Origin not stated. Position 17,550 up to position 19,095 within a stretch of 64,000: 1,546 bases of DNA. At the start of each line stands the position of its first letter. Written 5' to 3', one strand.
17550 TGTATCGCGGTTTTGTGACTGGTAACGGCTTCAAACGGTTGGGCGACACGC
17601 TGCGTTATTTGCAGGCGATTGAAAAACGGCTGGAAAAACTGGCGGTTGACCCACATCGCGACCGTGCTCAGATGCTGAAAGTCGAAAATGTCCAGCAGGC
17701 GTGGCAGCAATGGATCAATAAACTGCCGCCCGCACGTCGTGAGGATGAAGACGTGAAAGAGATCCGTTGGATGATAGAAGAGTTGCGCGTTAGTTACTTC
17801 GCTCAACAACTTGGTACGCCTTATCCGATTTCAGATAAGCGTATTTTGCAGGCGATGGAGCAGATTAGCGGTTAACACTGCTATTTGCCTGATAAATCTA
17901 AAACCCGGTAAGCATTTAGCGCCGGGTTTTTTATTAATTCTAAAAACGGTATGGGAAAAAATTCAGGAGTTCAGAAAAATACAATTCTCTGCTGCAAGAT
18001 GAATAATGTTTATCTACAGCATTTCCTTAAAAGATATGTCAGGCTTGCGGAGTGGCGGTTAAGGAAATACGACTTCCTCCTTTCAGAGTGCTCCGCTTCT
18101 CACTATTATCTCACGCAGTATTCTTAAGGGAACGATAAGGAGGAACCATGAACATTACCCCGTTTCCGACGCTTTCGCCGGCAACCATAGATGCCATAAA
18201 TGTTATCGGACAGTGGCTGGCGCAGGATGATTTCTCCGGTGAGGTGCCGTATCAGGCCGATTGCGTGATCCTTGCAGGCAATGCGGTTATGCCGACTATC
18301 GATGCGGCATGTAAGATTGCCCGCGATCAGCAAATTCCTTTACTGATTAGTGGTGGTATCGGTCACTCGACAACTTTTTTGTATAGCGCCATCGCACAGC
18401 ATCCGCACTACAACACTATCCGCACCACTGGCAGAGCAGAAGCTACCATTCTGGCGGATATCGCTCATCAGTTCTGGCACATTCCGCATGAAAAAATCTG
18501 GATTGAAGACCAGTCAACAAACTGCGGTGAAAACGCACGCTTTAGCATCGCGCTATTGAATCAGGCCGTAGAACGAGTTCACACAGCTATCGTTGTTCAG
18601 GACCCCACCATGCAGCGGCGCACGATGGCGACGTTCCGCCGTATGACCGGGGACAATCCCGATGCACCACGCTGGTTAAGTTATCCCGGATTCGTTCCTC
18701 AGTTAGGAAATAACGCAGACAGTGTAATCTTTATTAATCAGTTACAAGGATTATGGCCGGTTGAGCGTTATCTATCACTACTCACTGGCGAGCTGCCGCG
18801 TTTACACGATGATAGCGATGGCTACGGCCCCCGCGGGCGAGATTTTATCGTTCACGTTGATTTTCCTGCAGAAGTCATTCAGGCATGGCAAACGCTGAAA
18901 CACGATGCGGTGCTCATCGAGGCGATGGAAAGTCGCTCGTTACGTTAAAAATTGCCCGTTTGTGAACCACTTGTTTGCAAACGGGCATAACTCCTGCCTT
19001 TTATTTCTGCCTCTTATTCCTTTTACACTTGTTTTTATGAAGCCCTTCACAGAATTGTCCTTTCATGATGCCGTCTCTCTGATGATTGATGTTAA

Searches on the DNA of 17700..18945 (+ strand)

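Call 3: search_rna_families(source=window, start=17700, end=18400, threshold=evalue, max_evalue=10)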
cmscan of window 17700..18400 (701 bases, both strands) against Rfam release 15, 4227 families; matches with E-value up to 10: 8.
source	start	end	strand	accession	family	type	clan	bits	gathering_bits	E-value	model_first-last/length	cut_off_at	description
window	17958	18025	-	RF00055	SNORD96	Gene; snRNA; snoRNA; CD-box;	CL00072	19.7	43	0.75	1-85/85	no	Small nucleolar RNA SNORD96 family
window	17855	17932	+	RF00512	Leu_leader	Cis-reg; leader;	-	19.5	50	0.2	1-148/148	no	Leucine operon leader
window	17891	17994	-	RF01772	rnk_pseudo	Cis-reg; leader;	-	18.3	55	1.9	1-108/108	no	Pseudomonas rnk leader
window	17963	18030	-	RF00280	SNORD51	Gene; snRNA; snoRNA; CD-box;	CL00054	17.5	50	4.7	1-79/79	no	Small nucleolar RNA SNORD51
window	17884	18005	+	RF02062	STnc361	Gene; sRNA;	-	17.5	80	6.8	1-150/150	no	Salmonella enterica sRNA STnc361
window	17900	18013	-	RF01820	RsaE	Gene; sRNA;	-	17.3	79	3.3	1-112/112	no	RNA Staph. aureus E (RoxS)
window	17885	17935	+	RF02399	NsiR1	Gene; sRNA;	-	15.1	39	3.5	1-60/60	no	Nitrogen stress-induced RNA 1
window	17894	18089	-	RF00022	GcvB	Gene;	-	13.9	42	1.6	1-204/204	no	GcvB RNA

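Call 6: search_dna_similar(query=window:17860-18160:+, collection=ecoli_genomes, mode=near, max_rows=10)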
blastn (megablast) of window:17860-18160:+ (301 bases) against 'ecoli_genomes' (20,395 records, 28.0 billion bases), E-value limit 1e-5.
Records with a match: 5418; places in all: 6227; records where one place covers at least 80% of the query: 4605.
Genomes with a match: 5418 of 5426; with a place that covers at least 80% of the query: 4605. Places per genome that has any: lowest 1, median 1, highest 2. On chromosomes: 6221 places; on plasmids: 6.
Best place of each record, by identity: >=99% 384; 95-99% 5029; 90-95% 5.
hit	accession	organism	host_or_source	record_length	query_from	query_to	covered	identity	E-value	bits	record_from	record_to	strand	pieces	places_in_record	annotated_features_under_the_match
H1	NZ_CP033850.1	Escherichia coli strain FDAARGOS_497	Homo sapiens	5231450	1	301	100%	100.0%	2e-155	556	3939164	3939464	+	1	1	hrpA: ATP-dependent RNA helicase HrpA | ydcF: DUF218 domain-containing protein YdcF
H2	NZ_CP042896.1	Escherichia coli strain CFSAN061771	missing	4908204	1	301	100%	100.0%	2e-155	556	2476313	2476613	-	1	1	hrpA: ATP-dependent RNA helicase HrpA | ydcF: DUF218 domain-containing protein YdcF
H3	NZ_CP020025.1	Escherichia coli strain WB61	Rupornis magnirostris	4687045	1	301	100%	100.0%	2e-155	556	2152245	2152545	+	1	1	hrpA: ATP-dependent RNA helicase HrpA | ydcF: DUF218 domain-containing protein YdcF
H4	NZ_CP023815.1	Escherichia coli strain IMT16316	wild bird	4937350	1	301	100%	100.0%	2e-155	556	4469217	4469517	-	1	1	hrpA: ATP-dependent RNA helicase HrpA | ydcF: DUF218 domain-containing protein YdcF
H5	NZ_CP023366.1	Escherichia coli strain 1428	canine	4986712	1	301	100%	100.0%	2e-155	556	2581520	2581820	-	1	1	hrpA: ATP-dependent RNA helicase HrpA | ydcF: DUF218 domain-containing protein YdcF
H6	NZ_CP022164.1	Escherichia coli strain M160133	Homo sapiens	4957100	1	301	100%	100.0%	2e-155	556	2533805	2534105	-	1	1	hrpA: ATP-dependent RNA helicase HrpA | ydcF: DUF218 domain-containing protein YdcF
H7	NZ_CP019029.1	Escherichia coli strain Ecol_881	Homo sapiens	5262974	1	301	100%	100.0%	2e-155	556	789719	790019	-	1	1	hrpA: ATP-dependent RNA helicase HrpA | ydcF: DUF218 domain-containing protein YdcF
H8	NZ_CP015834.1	Escherichia coli strain MS6198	Homo sapiens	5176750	1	301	100%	100.0%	2e-155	556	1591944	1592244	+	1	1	hrpA: ATP-dependent RNA helicase HrpA | ydcF: DUF218 domain-containing protein YdcF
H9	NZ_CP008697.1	Escherichia coli strain ST648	Homo sapiens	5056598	1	301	100%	100.0%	2e-155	556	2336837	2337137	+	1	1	hrpA: ATP-dependent RNA helicase HrpA | ydcF: DUF218 domain-containing protein YdcF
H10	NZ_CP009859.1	Escherichia coli strain ECONIH1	rectal swab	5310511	1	301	100%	100.0%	2e-155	556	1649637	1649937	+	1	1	hrpA: ATP-dependent RNA helicase HrpA | ydcF: DUF218 domain-containing protein YdcF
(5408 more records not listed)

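Call 11: search_dna_similar(query=window:17860-18160:+, collection=ecoli_genomes, mode=near, max_rows=40, rows=spread)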
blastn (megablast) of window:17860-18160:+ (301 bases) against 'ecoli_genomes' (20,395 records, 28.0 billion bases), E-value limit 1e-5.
Records with a match: 5418; places in all: 6227; records where one place covers at least 80% of the query: 4605.
Genomes with a match: 5418 of 5426; with a place that covers at least 80% of the query: 4605. Places per genome that has any: lowest 1, median 1, highest 2. On chromosomes: 6221 places; on plasmids: 6.
Best place of each record, by identity: >=99% 384; 95-99% 5029; 90-95% 5.
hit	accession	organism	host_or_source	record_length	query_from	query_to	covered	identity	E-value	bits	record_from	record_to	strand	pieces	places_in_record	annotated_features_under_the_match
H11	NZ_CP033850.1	Escherichia coli strain FDAARGOS_497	Homo sapiens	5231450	1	301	100%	100.0%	2e-155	556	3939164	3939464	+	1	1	hrpA: ATP-dependent RNA helicase HrpA | ydcF: DUF218 domain-containing protein YdcF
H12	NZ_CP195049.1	Escherichia coli strain EC0585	Homo sapiens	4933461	1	301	100%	99.3%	4e-152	545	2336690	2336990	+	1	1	hrpA: ATP-dependent RNA helicase HrpA | ydcF: DUF218 domain-containing protein YdcF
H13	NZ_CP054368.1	Escherichia coli strain SCU-115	Homo sapiens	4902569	1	301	100%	98.3%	4e-147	529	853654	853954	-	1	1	hrpA: ATP-dependent RNA helicase HrpA | ydcF: DUF218 domain-containing protein YdcF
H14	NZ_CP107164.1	Escherichia coli strain R9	human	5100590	1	301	100%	98.3%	4e-147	529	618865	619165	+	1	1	hrpA: ATP-dependent RNA helicase HrpA | ydcF: DUF218 domain-containing protein YdcF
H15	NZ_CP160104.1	Escherichia coli strain 72322051416_S37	Poultry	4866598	1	301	100%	98.3%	4e-147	529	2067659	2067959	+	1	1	hrpA: ATP-dependent RNA helicase HrpA | ydcF: DUF218 domain-containing protein YdcF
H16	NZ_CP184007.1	Escherichia coli strain 1290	Homo sapiens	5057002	1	301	100%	98.3%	4e-147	529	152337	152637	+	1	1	hrpA: ATP-dependent RNA helicase HrpA | ydcF: DUF218 domain-containing protein YdcF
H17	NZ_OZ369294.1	Escherichia coli strain Esc1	not applicable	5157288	1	301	100%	98.3%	4e-147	529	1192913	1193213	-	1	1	hrpA: ATP-dependent RNA helicase HrpA | ydcF: DUF218 domain-containing protein YdcF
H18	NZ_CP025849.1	Escherichia coli strain 600468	Homo sapiens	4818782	1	301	100%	98.3%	1e-146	527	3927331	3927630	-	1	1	hrpA: ATP-dependent RNA helicase HrpA | ydcF: DUF218 domain-containing protein YdcF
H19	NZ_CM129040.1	Escherichia coli strain 401651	Homo sapiens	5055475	1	301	100%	98.3%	1e-146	527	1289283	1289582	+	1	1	hrpA: ATP-dependent RNA helicase HrpA | ydcF: DUF218 domain-containing protein YdcF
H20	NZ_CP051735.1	Escherichia coli strain SCU-108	Homo sapiens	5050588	1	301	100%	98.0%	2e-145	523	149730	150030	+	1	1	hrpA: ATP-dependent RNA helicase HrpA | ydcF: DUF218 domain-containing protein YdcF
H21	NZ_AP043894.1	Escherichia coli strain JCM 20135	feces from diphtheria convalescent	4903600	1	301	100%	98.0%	2e-145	523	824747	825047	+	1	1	hrpA: ATP-dependent RNA helicase HrpA | ydcF: DUF218 domain-containing protein YdcF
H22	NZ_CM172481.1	Escherichia coli strain GZ2408C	Gallus gallus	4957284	1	301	100%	98.0%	6e-145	521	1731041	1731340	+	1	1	hrpA: ATP-dependent RNA helicase HrpA | ydcF: DUF218 domain-containing protein YdcF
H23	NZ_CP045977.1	Escherichia coli strain INSC1002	not applicable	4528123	1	301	100%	97.7%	3e-143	516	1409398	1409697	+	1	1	hrpA: ATP-dependent RNA helicase HrpA | ydcF: DUF218 domain-containing protein YdcF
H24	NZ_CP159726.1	Escherichia coli strain Z22-7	hospital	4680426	1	301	100%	97.7%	3e-143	516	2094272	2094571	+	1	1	hrpA: ATP-dependent RNA helicase HrpA | ydcF: DUF218 domain-containing protein YdcF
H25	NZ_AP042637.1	Escherichia coli strain OkiPb01706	bovine feces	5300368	1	301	100%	97.7%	3e-143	516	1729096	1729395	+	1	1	hrpA: ATP-dependent RNA helicase HrpA | ydcF: DUF218 domain-containing protein YdcF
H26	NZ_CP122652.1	Escherichia coli strain ETEC4075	Sus scrofa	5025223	1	301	100%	97.3%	1e-141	510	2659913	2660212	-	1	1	hrpA: ATP-dependent RNA helicase HrpA | ydcF: DUF218 domain-containing protein YdcF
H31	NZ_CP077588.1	Escherichia coli O111:H8 strain 7-15 45A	bovine feces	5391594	1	301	100%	97.0%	6e-140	505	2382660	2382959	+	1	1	hrpA: ATP-dependent RNA helicase HrpA | ydcF: DUF218 domain-containing protein YdcF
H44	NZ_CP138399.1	Escherichia coli strain 64EVA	Homo sapiens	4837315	1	301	100%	96.3%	1e-136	494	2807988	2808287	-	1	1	hrpA: ATP-dependent RNA helicase HrpA | ydcF: DUF218 domain-containing protein YdcF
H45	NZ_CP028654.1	Escherichia coli strain 122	cattle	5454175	216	301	29%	98.8%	3e-34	154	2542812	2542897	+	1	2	ydcF: DUF218 domain-containing protein YdcF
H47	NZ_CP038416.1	Escherichia coli O157:H7 strain 3-5-1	cattle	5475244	219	301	28%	100.0%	3e-34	154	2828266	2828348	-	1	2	ydcF: DUF218 domain-containing protein YdcF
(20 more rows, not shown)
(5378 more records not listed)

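Call 12: get_annotated_region(hit=H47, flank=3000)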
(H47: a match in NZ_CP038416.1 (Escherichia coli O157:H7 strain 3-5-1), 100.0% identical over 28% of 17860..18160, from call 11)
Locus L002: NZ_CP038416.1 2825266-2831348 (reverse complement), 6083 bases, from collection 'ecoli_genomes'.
description: Escherichia coli O157:H7 strain 3-5-1 chromosome, complete genome
organism: Escherichia coli O157:H7 strain 3-5-1 (NCBI taxid 83334)
replicon: chromosome; assembly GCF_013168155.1
host: cattle; source: cattle feces; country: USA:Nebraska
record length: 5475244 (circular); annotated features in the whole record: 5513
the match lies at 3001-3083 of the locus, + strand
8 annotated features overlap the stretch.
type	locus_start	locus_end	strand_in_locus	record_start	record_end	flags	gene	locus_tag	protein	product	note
CDS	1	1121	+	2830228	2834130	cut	hrpA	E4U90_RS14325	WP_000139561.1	ATP-dependent RNA helicase HrpA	-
CDS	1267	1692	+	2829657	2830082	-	-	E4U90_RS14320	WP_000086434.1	hypothetical protein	-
CDS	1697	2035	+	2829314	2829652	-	-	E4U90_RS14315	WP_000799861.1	hypothetical protein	-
CDS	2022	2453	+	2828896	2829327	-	-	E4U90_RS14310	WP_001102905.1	hypothetical protein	-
CDS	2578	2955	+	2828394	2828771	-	-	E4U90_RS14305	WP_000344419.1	hypothetical protein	-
CDS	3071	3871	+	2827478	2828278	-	ydcF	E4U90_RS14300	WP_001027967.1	DUF218 domain-containing protein YdcF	-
CDS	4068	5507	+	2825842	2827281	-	aldA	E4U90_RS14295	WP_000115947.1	aldehyde dehydrogenase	-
CDS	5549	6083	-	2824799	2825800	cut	gap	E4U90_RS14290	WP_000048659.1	type I glyceraldehyde-3-phosphate dehydrogenase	-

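Call 13: get_annotated_region(hit=H45, flank=3000)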
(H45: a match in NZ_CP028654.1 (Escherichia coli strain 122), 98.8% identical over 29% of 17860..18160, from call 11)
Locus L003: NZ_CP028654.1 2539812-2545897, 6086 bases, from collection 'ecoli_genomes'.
description: Escherichia coli strain 122 chromosome, complete genome
organism: Escherichia coli strain 122 (NCBI taxid 562)
replicon: chromosome; assembly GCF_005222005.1
host: -; source: cattle; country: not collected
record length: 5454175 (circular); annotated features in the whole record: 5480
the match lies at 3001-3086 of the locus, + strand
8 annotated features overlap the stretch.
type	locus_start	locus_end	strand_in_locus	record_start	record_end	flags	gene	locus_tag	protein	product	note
CDS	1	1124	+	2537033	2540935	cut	hrpA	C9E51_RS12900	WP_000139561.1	ATP-dependent RNA helicase HrpA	-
CDS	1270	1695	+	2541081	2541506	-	-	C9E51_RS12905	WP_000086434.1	hypothetical protein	-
CDS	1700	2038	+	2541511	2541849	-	-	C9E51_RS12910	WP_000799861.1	hypothetical protein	-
CDS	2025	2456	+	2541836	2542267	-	-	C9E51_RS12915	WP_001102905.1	hypothetical protein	-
CDS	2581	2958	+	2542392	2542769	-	-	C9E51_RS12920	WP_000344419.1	hypothetical protein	-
CDS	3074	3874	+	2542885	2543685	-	ydcF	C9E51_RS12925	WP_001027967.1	DUF218 domain-containing protein YdcF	-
CDS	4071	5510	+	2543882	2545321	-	aldA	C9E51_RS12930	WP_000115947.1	aldehyde dehydrogenase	-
CDS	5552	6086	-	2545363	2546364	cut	gap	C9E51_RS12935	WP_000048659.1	type I glyceraldehyde-3-phosphate dehydrogenase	-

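Call 40: get_annotated_region(hit=H44, flank=0)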
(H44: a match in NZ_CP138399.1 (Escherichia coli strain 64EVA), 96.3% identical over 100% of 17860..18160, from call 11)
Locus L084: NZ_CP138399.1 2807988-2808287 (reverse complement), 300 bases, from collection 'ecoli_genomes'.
description: Escherichia coli strain 64EVA chromosome, complete genome
organism: Escherichia coli strain 64EVA (NCBI taxid 562)
replicon: chromosome; assembly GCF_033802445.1
host: Homo sapiens; source: feces; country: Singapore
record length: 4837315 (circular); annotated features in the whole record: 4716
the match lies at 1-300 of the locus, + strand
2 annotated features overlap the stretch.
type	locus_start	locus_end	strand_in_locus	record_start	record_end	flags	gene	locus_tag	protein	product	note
CDS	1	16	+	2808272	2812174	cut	hrpA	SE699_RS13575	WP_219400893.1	ATP-dependent RNA helicase HrpA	-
CDS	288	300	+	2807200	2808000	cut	ydcF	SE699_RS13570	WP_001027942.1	DUF218 domain-containing protein YdcF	-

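Call 41: get_annotated_region(hit=H26, flank=0)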
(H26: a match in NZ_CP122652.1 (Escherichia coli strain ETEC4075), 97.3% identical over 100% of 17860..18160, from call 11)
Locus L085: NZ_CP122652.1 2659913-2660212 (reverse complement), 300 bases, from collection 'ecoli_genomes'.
description: Escherichia coli strain ETEC4075 chromosome, complete genome
organism: Escherichia coli strain ETEC4075 (NCBI taxid 562)
replicon: chromosome; assembly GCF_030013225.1
host: Sus scrofa; source: feces; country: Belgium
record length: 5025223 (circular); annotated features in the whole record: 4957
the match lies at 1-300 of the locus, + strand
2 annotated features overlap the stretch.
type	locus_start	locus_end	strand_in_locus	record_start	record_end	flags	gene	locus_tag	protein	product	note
CDS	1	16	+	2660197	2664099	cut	hrpA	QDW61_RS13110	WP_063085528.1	ATP-dependent RNA helicase HrpA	-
CDS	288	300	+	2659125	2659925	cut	ydcF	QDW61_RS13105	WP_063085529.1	DUF218 domain-containing protein YdcF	-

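Call 42: get_annotated_region(hit=H20, flank=0)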
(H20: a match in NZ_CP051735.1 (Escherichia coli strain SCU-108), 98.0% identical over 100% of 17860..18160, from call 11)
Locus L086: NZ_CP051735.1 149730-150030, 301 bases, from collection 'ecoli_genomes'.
description: Escherichia coli strain SCU-108 chromosome, complete genome
organism: Escherichia coli strain SCU-108 (NCBI taxid 562)
replicon: chromosome; assembly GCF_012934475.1
host: Homo sapiens; source: rectal swab from healthy college student; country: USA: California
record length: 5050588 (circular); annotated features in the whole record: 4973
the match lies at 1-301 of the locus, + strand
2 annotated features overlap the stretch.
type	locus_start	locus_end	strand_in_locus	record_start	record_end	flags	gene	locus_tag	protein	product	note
CDS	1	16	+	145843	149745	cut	hrpA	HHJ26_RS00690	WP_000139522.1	ATP-dependent RNA helicase HrpA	-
CDS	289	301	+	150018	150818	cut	ydcF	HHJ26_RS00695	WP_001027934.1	DUF218 domain-containing protein YdcF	-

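Call 43: get_annotated_region(hit=H13, flank=0)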
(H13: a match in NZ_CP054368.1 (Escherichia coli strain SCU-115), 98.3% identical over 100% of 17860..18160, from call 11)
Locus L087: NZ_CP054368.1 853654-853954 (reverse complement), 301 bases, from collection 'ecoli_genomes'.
description: Escherichia coli strain SCU-115 chromosome, complete genome
organism: Escherichia coli strain SCU-115 (NCBI taxid 562)
replicon: chromosome; assembly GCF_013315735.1
host: Homo sapiens; source: rectal swab from healthy college student; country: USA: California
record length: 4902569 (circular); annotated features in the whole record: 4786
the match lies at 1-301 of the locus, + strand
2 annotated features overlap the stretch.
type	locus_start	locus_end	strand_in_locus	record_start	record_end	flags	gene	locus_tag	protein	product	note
CDS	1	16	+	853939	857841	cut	hrpA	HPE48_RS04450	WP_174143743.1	ATP-dependent RNA helicase HrpA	-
CDS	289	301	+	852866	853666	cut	ydcF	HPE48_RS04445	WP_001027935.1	DUF218 domain-containing protein YdcF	-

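Call 44: get_annotated_region(hit=H31, flank=0)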
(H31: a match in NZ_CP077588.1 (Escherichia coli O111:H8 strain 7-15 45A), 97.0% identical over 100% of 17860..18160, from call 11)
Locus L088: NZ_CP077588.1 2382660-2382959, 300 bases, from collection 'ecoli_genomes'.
description: Escherichia coli O111:H8 strain 7-15 45A chromosome, complete genome
organism: Escherichia coli O111:H8 strain 7-15 45A (NCBI taxid 991910)
replicon: chromosome; assembly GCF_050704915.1
host: -; source: bovine feces; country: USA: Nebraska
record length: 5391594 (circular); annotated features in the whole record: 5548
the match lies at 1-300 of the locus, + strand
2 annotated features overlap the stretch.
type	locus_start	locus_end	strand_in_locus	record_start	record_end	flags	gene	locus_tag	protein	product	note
CDS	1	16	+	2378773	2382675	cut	hrpA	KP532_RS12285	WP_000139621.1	ATP-dependent RNA helicase HrpA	-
CDS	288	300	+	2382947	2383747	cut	ydcF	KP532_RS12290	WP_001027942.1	DUF218 domain-containing protein YdcF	-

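Call 50: search_rna_families(sources=[L025, L030, L034, L040, L044, L045, L047, L050, L052, L053, L056, L063, L067, L069, L083, L009, L019, L010, L007, L058], threshold=gathering)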
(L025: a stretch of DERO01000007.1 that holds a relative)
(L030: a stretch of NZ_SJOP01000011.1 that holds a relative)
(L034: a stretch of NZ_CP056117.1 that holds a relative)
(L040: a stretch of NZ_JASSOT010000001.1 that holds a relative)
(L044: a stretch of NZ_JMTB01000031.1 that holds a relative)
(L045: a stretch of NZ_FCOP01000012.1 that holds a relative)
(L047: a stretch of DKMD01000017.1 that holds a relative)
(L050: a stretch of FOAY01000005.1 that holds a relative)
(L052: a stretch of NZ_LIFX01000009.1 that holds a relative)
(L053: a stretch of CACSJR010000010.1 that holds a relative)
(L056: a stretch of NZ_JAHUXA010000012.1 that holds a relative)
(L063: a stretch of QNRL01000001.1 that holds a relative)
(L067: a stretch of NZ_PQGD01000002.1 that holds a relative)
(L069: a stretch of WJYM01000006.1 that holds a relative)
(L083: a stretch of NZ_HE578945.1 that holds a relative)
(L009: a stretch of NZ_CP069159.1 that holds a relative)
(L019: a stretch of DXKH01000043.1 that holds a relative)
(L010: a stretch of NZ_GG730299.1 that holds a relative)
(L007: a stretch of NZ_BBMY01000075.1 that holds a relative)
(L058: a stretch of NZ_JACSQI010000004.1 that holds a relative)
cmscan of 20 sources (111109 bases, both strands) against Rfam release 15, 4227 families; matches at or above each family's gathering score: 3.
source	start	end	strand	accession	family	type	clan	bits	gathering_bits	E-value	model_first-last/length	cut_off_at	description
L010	1694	1822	+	RF01385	isrA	Gene; sRNA;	-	127.5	51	5.2e-28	1-129/129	no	isrA Hfq binding RNA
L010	491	619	+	RF01385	isrA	Gene; sRNA;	-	126.3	51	1.1e-27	1-129/129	no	isrA Hfq binding RNA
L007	3616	3679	-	RF00505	RydC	Gene; sRNA;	-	91.1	48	2e-16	1-64/64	no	RydC RNA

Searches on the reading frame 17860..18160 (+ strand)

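Call 58: search_protein_families(library=pfam, proteins=[L002:1267-1689:+, L002:1697-2032:+, L002:2022-2450:+, L002:2578-2952:+], max_evalue=0.01)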
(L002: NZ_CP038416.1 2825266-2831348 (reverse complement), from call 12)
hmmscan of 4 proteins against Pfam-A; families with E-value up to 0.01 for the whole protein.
L002:1267-1689:+ (141 aa): 0 families

L002:1697-2032:+ (112 aa): 0 families

L002:2022-2450:+ (143 aa): 0 families

L002:2578-2952:+ (125 aa): 0 families

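Call 63: search_protein_families(library=padloc, proteins=[L002:1267-1689:+, L002:1697-2032:+, L002:2022-2450:+, L002:2578-2952:+], max_evalue=0.01)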
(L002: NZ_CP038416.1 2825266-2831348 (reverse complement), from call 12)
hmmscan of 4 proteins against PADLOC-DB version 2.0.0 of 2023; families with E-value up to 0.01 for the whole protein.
L002:1267-1689:+ (141 aa): 0 families

L002:1697-2032:+ (112 aa): 0 families

L002:2022-2450:+ (143 aa): 0 families

L002:2578-2952:+ (125 aa): 0 families

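Call 64: search_protein_families(library=ncbifam, proteins=[L002:1267-1689:+, L002:1697-2032:+, L002:2022-2450:+, L002:2578-2952:+], max_evalue=0.01)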
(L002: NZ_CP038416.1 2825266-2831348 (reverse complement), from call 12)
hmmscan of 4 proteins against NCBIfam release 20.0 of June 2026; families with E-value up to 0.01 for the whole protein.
L002:1267-1689:+ (141 aa): 0 families

L002:1697-2032:+ (112 aa): 0 families

L002:2022-2450:+ (143 aa): 0 families

L002:2578-2952:+ (125 aa): 0 families
